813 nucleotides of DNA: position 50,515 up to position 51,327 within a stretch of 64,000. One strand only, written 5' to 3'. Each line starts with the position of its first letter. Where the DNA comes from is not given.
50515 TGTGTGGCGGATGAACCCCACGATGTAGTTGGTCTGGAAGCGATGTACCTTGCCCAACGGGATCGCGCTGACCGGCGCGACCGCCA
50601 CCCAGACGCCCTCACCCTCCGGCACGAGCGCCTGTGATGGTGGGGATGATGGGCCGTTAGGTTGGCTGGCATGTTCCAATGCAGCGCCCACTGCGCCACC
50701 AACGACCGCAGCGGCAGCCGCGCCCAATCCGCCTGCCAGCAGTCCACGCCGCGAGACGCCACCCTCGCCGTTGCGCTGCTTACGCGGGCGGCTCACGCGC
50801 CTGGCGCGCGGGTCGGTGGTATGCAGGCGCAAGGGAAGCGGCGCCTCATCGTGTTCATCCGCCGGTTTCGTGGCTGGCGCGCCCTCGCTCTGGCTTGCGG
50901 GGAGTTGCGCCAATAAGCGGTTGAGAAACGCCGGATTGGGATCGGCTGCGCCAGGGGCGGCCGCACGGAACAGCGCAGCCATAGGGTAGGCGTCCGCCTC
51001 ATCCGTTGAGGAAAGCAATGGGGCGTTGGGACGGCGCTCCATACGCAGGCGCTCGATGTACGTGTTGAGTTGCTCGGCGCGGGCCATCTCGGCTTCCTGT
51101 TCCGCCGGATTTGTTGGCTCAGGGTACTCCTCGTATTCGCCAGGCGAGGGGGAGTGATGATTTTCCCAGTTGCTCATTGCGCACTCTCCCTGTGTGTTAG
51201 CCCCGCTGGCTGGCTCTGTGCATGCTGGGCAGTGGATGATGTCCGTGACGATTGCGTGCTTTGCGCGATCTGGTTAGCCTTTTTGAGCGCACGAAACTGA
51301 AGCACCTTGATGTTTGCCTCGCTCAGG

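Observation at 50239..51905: Sigma factor translationally coupled to a Tat-anchored Rieske [2Fe-2S] protein: candidate redox-sensing anti-sigma pair beside the light-regulated crt cluster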

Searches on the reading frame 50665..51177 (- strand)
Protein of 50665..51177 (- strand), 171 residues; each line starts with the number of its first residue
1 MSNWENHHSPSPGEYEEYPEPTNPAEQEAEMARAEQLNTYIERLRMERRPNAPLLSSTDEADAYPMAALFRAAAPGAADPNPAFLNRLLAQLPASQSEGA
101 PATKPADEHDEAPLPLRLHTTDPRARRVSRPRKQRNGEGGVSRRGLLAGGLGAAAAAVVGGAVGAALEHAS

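Call 12: search_protein_families(library=pfam, proteins=[window:50665-51177:-], max_evalue=10)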
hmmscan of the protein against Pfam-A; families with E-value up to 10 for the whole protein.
seq(171 aa): 2 families
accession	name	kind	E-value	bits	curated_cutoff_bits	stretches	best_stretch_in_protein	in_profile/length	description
PF01940.21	DUF92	-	0.078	12.8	27.5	1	137-162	150-176/251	Integral membrane protein DUF92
PF21724.2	DUF6861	-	5.1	6.9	28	1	145-167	58-80/194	Family of unknown function (DUF6861)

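Call 18: search_solved_structures(query=A2, max_evalue=10, show_alignments=3)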
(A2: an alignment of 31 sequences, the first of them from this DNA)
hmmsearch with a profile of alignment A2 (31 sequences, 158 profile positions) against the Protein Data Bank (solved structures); distinct sequences matched with E-value up to 10: 11.
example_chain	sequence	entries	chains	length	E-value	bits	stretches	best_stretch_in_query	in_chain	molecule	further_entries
4yuu_U1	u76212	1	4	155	0.031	17.9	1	118-155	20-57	Photosystem II 12 kDa extrinsic protein, chloroplastic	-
2pq4_B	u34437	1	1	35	0.21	15.2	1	133-155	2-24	Periplasmic nitrate reductase precursor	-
5fw4_A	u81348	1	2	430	0.45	14.1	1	127-157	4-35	DYE-DECOLORIZING PEROXIDASE TFU_3078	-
7y5e_GL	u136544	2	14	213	1.2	12.8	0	122-154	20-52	PSII_Pbs31 domain-containing protein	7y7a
7y5e_UL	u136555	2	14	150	1.2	12.7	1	123-158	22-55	PS II complex 12 kDa extrinsic protein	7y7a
2eia_A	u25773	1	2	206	1.4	12.6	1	77-105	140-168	EIAV CAPSID PROTEIN P26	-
1eia_A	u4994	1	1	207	1.4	12.6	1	77-105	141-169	EIAV CAPSID PROTEIN P26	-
9on3_B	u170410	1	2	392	2.3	11.8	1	68-121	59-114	Saglin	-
7z4y_A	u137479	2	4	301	4.4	10.9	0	27-51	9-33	Zinc finger CCHC domain-containing protein 8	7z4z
7z52_A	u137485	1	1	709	7.7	10.1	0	17-51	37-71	Zinc finger CCHC domain-containing protein 8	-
7s7b_B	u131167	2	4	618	9.8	9.8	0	16-51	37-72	Zinc finger CCHC domain-containing protein 8,Zinc finger CCHC domain-containing protein 8 | Zinc finger CCHC domain-containing protein 8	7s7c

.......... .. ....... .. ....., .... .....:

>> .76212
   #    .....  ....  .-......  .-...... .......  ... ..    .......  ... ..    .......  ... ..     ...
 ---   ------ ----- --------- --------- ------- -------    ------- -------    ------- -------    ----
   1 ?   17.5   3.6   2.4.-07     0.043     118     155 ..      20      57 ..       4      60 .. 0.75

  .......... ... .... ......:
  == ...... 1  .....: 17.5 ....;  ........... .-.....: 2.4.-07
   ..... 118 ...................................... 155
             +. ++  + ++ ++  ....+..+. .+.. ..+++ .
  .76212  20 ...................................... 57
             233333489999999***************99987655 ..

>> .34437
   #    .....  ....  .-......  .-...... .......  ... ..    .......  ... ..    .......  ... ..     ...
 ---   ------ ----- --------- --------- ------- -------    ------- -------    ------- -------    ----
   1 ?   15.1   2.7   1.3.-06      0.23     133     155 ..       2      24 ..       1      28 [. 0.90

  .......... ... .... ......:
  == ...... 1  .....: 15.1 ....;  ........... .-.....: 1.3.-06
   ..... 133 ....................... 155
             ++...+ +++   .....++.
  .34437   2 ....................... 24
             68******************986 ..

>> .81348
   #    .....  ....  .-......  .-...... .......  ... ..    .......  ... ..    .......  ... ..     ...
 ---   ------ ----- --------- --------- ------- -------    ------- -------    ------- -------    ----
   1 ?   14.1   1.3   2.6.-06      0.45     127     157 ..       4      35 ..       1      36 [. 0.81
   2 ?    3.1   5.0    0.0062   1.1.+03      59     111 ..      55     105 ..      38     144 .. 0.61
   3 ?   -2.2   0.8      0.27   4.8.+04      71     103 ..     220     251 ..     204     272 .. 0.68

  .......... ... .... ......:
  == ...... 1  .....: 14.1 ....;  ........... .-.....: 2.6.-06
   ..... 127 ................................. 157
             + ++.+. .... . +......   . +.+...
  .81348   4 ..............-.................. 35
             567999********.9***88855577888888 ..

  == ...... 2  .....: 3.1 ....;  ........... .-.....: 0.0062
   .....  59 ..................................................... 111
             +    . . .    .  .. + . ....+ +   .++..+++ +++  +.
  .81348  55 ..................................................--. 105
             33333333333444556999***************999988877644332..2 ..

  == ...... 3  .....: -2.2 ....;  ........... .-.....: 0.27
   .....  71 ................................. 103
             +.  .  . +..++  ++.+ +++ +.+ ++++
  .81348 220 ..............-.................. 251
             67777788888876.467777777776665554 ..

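Call 19: find_related_loci(query=A2, collection=metagenome_contigs, flank=6000)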
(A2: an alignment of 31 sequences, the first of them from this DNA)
Query A2 (165 aa) in metagenome_contigs; peptide patterns used: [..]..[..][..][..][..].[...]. (x = any residue, [..] = any of these).
565 stretches matched a pattern; 60 encode a relative of the query (tblastn E <= 1e-3); 60 distinct loci.
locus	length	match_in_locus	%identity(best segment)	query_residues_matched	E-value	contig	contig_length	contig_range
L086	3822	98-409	46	36-147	3e-18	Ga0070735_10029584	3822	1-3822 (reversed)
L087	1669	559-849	51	24-106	1e-17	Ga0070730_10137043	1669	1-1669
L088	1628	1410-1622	56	24-88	6e-17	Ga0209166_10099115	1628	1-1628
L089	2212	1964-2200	51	16-97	1e-15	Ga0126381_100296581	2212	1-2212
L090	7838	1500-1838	38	12-147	1e-14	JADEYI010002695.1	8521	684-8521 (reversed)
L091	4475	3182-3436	48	20-106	1e-14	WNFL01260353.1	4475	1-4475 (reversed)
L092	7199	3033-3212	55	33-92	3e-14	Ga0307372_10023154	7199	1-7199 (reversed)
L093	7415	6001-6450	35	24-151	7e-14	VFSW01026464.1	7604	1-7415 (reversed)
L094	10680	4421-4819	35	22-163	1e-13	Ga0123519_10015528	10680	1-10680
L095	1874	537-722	53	31-92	2e-13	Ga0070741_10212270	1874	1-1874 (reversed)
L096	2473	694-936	48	20-102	3e-13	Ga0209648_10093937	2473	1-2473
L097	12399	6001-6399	32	22-163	7e-13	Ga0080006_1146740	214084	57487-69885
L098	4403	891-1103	51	20-92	1e-12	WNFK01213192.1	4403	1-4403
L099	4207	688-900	51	20-92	1e-12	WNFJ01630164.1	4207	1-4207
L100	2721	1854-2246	32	24-163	1e-12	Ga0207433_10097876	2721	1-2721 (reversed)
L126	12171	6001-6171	53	36-92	2e-8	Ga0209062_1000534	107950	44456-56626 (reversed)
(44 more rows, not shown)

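Call 44: search_protein_representatives(alignment_id=A2)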
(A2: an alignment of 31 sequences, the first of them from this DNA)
Query: 31 sequences, 158 profile positions. Proteins with E-value up to 0.001 (for the whole library): 331; up to 1e-10: 127; up to 1e-30: 10. The best 150 are listed.
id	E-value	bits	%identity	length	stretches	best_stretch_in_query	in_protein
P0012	1.7e-49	184.5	-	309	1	1-157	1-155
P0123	3.6e-39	151.0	-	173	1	1-158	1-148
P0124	5.6e-39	150.4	-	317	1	1-158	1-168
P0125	1.6e-37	145.6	-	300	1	1-158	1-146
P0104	5.1e-37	144.0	-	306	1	1-158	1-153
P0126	1.1e-36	143.0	-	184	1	1-158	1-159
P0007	7.8e-36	140.2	-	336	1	9-158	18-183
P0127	9.2e-36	139.9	-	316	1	1-158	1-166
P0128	9.5e-34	133.4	-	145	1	1-157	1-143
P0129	2.1e-33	132.2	-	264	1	1-158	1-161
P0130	1.7e-30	122.8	-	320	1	2-156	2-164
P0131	5.9e-30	121.1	-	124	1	21-103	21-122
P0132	7.9e-30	120.6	-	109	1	1-105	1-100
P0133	2.2e-28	115.9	-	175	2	1-104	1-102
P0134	3.9e-28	115.1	-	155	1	27-154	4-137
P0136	5.5e-26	108.2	-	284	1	27-158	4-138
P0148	1.4e-22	97.1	-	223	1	27-155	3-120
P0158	1.7e-21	93.6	-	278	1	31-158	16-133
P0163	5.7e-21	91.8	-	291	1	33-157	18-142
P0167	1.2e-20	90.9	-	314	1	23-158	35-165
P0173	1.4e-19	87.4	-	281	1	28-157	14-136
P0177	2.7e-19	86.4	-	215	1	27-148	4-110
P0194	4.0e-17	79.4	-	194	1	27-138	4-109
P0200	4.4e-16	76.0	-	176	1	25-103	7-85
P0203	7.2e-16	75.3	-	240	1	27-148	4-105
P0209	9.2e-15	71.7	-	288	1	1-158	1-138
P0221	1.7e-13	67.6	-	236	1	32-154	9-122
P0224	2.5e-13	67.0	-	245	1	27-154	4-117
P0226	4.6e-13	66.2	-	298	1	25-157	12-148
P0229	9.4e-13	65.1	-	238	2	35-125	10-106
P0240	3.3e-11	60.1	-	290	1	39-158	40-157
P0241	4.5e-11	59.7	-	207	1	27-103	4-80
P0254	6.3e-10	56.0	-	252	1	25-155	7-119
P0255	6.5e-10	55.9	-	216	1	38-157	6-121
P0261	1.8e-09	54.5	-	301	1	22-156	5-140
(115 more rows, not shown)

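Call 46: search_protein_families(library=pfam, proteins=[P0148, P0177, P0203, P0221, P0224, P0229, P0241, P0255, P0194, P0200], max_evalue=0.01)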
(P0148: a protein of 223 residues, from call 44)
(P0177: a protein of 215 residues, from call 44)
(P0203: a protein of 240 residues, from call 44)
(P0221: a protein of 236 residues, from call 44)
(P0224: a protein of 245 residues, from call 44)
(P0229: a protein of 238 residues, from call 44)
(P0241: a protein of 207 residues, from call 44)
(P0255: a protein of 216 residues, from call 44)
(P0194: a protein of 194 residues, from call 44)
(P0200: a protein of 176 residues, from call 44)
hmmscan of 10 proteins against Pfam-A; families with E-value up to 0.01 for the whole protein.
P0148 (223 aa): 0 families

P0177 (215 aa): 0 families

P0203 (240 aa): 1 family
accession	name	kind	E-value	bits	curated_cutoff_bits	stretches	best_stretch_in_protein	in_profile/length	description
PF10518.14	TAT_signal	-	8.2e-05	22.8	22.7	1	91-106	2-17/21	TAT (twin-arginine translocation) pathway signal sequence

P0221 (236 aa): 1 family
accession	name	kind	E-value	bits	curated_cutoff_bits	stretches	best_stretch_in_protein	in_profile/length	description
PF10518.14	TAT_signal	-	0.00055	20.2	22.7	1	102-121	2-21/21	TAT (twin-arginine translocation) pathway signal sequence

P0224 (245 aa): 0 families

P0229 (238 aa): 0 families

P0241 (207 aa): 0 families

P0255 (216 aa): 0 families

P0194 (194 aa): 0 families

P0200 (176 aa): 0 families

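Call 62: list_cluster_members(proteins=[P0240, P0254, P0261, P0226, P0173, P0158, P0163, P0209, P0167, P0136])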
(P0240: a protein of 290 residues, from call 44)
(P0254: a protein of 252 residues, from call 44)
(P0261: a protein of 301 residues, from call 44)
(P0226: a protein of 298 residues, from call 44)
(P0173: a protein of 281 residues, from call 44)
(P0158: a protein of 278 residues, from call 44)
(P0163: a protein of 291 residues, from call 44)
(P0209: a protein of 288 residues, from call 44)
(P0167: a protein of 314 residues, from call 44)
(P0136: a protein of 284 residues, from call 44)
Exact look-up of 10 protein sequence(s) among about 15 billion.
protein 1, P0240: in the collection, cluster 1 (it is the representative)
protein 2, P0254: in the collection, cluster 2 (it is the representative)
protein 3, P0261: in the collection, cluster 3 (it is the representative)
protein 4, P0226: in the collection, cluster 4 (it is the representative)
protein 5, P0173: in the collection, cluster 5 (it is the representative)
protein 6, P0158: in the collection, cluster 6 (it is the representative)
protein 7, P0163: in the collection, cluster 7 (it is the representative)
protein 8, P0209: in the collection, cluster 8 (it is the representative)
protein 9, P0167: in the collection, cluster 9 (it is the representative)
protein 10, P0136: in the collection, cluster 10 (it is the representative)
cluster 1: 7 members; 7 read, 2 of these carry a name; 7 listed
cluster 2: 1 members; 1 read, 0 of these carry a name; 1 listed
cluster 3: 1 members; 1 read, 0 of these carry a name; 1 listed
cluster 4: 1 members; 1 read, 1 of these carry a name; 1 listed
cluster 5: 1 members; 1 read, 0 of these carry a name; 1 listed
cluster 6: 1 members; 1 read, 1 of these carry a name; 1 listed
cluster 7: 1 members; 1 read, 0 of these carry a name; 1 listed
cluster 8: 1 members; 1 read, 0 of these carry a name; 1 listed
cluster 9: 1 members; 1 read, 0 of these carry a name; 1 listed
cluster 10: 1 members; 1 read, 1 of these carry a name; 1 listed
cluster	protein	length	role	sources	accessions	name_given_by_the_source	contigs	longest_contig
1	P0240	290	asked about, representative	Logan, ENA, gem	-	-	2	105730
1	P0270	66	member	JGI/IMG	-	Rieske Fe-S protein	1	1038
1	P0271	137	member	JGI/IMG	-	nitrite reductase/ring-hydroxylating ferredoxin subunit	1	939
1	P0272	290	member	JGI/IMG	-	-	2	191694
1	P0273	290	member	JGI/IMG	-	-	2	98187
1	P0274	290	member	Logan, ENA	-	-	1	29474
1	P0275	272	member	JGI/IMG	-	-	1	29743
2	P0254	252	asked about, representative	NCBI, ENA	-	-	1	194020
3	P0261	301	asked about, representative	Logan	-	-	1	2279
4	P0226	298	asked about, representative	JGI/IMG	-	Rieske Fe-S protein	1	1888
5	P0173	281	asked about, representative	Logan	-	-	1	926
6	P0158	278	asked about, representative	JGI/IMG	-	Rieske Fe-S protein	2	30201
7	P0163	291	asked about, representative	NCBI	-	-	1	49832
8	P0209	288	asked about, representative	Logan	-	-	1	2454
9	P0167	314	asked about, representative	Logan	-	-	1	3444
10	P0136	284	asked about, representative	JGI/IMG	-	Rieske Fe-S protein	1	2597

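Call 63: find_encoding_contigs(protein=P0240, flank=5000, max_places=1)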
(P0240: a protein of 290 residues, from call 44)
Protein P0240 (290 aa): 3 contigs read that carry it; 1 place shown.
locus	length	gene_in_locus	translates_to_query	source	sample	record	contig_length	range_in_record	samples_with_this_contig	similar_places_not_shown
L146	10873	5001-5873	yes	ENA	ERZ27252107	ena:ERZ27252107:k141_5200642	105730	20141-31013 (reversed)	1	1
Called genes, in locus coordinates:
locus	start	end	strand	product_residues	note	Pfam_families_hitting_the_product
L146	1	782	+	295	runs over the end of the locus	PF12679:ABC2_membrane_2, PF12730:ABC2_membrane_4, PF10920:DUF2705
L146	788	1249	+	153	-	-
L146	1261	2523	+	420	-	PF07690:MFS_1, PF00083:Sugar_tr (weak), PF07690:MFS_1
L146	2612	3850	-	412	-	PF00067:p450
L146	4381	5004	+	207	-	PF04542:Sigma70_r2, PF08281:Sigma70_r4_2, PF04545:Sigma70_r4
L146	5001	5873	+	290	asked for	PF00355:Rieske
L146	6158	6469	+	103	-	PF13473:Cupredoxin_1, PF00127:Copper-bind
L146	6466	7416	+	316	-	PF00149:Metallophos, PF12850:Metallophos_2 (weak)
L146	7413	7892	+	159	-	-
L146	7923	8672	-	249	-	PF02861:Clp_N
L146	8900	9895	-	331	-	PF01385:OrfB_IS605, PF07282:Cas12f1-like_TNB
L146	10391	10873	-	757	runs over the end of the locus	PF00069:Pkinase, PF07714:PK_Tyr_Ser-Thr, PF00400:WD40, PF23381:Beta-prop_IFT122_1st, PF24807:WD40_CDC20-Fz, PF24814:WD40_Prp19, PF25173:Beta-prop_WDR3_1st, PF25174:Beta-prop_THOC3, +61 more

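Call 64: find_encoding_contigs(protein=P0254, flank=5000, max_places=1)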
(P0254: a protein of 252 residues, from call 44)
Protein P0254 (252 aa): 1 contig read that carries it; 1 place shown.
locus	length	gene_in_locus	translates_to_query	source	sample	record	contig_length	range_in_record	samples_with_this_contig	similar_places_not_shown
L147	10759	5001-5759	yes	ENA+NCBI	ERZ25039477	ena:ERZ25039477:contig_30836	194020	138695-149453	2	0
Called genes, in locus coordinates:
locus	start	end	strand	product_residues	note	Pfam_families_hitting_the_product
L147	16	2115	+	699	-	PF00580:UvrD-helicase, PF13245:AAA_19 (faint), PF13361:UvrD_C, PF13538:UvrD_C_2 (faint)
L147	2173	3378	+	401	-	PF02142:MGS, PF01808:AICARFT_IMPCHas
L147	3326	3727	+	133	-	PF01808:AICARFT_IMPCHas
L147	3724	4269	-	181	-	PF03640:Lipoprotein_15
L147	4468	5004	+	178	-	PF04542:Sigma70_r2, PF08281:Sigma70_r4_2, PF04545:Sigma70_r4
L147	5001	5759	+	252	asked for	PF00355:Rieske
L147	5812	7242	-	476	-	-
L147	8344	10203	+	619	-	PF13177:DNA_pol3_delta2, PF13401:AAA_22 (weak), PF00004:AAA, PF07728:AAA_5 (weak), PF22608:DNAX_ATPase_lid, PF12169:DNA_pol3_gamma3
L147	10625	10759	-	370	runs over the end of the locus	PF14907:NTP_transf_5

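Call 65: find_encoding_contigs(protein=P0163, flank=5000, max_places=1)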
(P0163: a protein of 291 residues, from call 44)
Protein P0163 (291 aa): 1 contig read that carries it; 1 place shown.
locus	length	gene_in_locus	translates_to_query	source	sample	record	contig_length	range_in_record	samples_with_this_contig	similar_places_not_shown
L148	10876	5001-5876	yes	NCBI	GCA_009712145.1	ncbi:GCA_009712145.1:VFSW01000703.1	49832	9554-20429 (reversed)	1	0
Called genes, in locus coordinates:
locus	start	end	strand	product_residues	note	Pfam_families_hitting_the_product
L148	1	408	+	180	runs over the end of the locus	PF00582:Usp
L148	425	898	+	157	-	-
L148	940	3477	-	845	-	PF00133:tRNA-synt_1, PF09334:tRNA-synt_1g, PF13603:tRNA-synt_1_2, PF00133:tRNA-synt_1, PF08264:Anticodon_1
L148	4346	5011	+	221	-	PF04542:Sigma70_r2, PF08281:Sigma70_r4_2, PF04545:Sigma70_r4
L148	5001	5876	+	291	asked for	PF00355:Rieske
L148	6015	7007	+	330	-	PF01636:APH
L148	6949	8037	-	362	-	PF27245:AF_0692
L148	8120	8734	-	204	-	PF01810:LysE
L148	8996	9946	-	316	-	PF02585:PIG-L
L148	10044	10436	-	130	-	PF00072:Response_reg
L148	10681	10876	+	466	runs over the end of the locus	PF00155:Aminotran_1_2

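Call 70: search_protein_families(library=pfam, proteins=[L126:9562-10206:+, L146:6158-6469:+, L146:7413-7892:+, L147:5812-7242:-], max_evalue=0.01)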
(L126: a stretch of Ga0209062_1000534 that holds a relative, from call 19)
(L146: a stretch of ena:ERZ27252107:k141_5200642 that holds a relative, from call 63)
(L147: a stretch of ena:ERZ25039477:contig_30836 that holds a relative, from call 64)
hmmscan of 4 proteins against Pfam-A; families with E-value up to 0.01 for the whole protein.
L126:9562-10206:+ (214 aa): 2 families
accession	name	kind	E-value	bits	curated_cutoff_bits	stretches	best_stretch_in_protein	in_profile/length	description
PF13115.11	YtkA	-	4.5e-12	46.9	25.9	1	109-194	2-84/85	YtkA-like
PF05751.16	FixH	-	6.7e-05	23.4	23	1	109-201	59-141/150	FixH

L146:6158-6469:+ (103 aa): 3 families
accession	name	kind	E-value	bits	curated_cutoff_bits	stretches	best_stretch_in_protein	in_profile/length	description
PF13473.12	Cupredoxin_1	-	2e-12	47.5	27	1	21-101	22-104/104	Cupredoxin-like domain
PF00127.26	Copper-bind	-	2.4e-12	47.6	21.2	1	22-101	5-98/99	Copper binding proteins, plastocyanin/azurin family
PF20944.2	StcE_b-sandwich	-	0.0069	16.8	27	0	61-82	43-67/75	Metalloprotease StcE, beta-sandwich domain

L146:7413-7892:+ (159 aa): 0 families

L147:5812-7242:- (476 aa): 1 family
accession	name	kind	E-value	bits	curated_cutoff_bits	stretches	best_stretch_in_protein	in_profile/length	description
PF00115.25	COX1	-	0.00029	20.3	34.8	1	25-151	12-133/436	Cytochrome C and Quinol oxidase polypeptide I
